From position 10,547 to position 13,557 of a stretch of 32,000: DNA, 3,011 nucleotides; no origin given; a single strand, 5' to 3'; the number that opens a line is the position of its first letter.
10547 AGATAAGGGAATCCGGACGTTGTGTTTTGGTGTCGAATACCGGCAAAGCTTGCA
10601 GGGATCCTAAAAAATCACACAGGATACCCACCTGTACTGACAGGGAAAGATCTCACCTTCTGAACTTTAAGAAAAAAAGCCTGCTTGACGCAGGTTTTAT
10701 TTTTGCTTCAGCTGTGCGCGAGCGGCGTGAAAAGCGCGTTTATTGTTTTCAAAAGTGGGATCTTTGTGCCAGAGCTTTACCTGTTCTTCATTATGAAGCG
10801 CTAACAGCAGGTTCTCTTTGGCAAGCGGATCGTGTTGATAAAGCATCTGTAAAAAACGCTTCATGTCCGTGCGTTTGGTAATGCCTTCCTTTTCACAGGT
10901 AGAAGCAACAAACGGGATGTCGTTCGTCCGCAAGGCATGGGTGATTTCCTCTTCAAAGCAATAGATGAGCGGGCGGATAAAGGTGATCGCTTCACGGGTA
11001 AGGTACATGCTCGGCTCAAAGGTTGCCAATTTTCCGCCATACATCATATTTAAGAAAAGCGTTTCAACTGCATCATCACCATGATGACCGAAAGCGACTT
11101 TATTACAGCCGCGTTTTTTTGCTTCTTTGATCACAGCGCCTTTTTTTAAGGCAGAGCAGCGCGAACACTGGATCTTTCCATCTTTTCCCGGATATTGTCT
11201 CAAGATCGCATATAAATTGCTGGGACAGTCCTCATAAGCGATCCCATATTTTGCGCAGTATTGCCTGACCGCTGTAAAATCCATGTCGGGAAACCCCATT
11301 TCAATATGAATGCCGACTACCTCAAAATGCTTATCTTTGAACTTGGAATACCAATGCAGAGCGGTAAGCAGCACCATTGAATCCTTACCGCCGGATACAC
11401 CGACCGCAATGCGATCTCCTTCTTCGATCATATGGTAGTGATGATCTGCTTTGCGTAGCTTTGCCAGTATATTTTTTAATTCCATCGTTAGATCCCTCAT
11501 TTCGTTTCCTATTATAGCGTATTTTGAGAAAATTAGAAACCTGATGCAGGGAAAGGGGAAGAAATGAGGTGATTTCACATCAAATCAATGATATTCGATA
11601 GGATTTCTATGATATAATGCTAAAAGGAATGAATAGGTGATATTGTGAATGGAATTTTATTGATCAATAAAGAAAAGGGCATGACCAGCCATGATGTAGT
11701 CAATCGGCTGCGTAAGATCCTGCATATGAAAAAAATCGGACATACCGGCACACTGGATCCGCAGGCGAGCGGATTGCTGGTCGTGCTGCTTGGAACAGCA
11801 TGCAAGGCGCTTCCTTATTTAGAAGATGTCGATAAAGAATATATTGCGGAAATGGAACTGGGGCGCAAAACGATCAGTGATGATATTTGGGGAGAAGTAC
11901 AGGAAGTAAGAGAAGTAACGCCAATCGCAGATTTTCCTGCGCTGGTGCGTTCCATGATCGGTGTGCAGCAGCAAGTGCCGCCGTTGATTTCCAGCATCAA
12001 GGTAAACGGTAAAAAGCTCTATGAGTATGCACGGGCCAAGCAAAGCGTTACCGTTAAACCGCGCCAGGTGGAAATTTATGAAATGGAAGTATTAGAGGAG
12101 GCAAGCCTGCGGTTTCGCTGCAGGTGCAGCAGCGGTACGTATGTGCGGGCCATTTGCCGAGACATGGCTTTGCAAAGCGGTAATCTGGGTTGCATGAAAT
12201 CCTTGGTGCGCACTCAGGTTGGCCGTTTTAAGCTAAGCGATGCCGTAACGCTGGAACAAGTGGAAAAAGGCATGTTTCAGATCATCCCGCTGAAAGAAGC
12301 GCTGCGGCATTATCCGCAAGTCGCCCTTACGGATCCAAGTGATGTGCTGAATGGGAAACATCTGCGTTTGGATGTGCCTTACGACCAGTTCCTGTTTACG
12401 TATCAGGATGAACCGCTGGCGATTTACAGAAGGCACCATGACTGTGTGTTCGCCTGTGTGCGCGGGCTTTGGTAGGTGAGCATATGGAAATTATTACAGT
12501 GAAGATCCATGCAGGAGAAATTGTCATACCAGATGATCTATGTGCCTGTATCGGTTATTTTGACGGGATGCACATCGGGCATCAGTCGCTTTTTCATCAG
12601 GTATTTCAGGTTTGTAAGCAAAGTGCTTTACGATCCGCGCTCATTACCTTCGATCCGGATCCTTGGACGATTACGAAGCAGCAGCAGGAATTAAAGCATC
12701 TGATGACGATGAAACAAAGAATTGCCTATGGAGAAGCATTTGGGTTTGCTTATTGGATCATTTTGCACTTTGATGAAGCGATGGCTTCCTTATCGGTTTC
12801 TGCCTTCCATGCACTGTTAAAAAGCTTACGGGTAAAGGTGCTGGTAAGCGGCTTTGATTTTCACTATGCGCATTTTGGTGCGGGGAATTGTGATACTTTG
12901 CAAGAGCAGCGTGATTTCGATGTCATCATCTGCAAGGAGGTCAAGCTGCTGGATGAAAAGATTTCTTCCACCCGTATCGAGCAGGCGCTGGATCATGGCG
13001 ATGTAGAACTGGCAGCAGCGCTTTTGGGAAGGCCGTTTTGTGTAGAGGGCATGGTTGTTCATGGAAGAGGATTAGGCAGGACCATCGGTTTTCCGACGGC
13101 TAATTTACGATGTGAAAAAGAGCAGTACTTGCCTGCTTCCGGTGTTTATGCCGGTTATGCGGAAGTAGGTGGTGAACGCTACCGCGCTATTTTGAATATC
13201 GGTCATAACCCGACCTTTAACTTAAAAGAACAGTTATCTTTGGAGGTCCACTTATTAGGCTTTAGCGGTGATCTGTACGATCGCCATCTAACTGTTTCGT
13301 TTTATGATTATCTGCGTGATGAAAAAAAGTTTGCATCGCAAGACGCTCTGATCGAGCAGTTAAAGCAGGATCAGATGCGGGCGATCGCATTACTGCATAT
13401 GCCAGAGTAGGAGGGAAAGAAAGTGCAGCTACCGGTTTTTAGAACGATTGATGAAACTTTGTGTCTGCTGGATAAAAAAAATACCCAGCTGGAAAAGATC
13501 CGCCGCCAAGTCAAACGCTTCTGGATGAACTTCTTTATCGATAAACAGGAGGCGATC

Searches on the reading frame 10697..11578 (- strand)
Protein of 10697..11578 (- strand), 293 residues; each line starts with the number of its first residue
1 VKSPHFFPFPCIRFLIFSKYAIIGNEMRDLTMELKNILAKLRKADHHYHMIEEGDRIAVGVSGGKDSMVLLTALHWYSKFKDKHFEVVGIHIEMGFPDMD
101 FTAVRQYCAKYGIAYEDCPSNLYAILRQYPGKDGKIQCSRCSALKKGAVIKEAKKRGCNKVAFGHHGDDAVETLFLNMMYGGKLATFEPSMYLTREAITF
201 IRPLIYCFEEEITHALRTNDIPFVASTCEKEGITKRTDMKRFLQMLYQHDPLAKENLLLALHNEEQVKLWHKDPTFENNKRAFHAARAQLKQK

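Call 9: search_protein_families(library=pfam, proteins=[window:10697-11578:-], max_evalue=0.001)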
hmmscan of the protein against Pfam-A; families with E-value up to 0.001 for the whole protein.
window:10697-11578:- (293 aa): 1 family
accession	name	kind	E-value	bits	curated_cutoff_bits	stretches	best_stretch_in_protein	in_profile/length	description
PF01171.26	ATP_bind_3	-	2.4e-16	60.4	27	1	57-231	2-171/182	PP-loop family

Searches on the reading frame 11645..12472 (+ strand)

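Call 9: search_protein_families(library=pfam, proteins=[window:11645-12472:+], max_evalue=0.001)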
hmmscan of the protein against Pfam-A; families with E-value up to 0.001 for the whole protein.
window:11645-12472:+ (276 aa): 2 families
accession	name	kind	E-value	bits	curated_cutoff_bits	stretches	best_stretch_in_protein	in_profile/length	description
PF01509.24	TruB_N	-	2.4e-45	155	27.3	1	23-167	1-149/149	TruB family pseudouridylate synthase (N terminal domain)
PF16198.10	TruB_C_2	-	1.9e-08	34.8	29.3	1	168-210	1-43/66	tRNA pseudouridylate synthase B C-terminal domain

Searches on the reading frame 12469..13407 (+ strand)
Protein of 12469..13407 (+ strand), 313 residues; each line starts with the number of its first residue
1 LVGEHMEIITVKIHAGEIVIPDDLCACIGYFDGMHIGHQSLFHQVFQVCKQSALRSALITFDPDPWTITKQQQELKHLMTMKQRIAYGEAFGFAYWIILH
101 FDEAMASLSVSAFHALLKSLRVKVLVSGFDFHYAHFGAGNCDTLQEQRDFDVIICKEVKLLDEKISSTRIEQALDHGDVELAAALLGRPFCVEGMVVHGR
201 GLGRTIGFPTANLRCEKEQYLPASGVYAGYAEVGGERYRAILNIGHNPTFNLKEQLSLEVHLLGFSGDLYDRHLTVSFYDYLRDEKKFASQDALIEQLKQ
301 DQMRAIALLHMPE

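Call 9: search_protein_families(library=pfam, proteins=[window:12469-13407:+], max_evalue=0.001)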
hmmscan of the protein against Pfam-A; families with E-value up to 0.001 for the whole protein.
window:12469-13407:+ (313 aa): 3 families
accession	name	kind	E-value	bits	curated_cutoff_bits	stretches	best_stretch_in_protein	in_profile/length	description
PF01687.23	Flavokinase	-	1.4e-44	151.7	19.6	1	186-307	1-122/124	Riboflavin kinase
PF06574.18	FAD_syn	-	9.3e-35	120.2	27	1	24-169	8-158/158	FAD synthetase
PF01467.32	CTP_transf_like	-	0.00027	21.6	21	1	27-172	2-132/133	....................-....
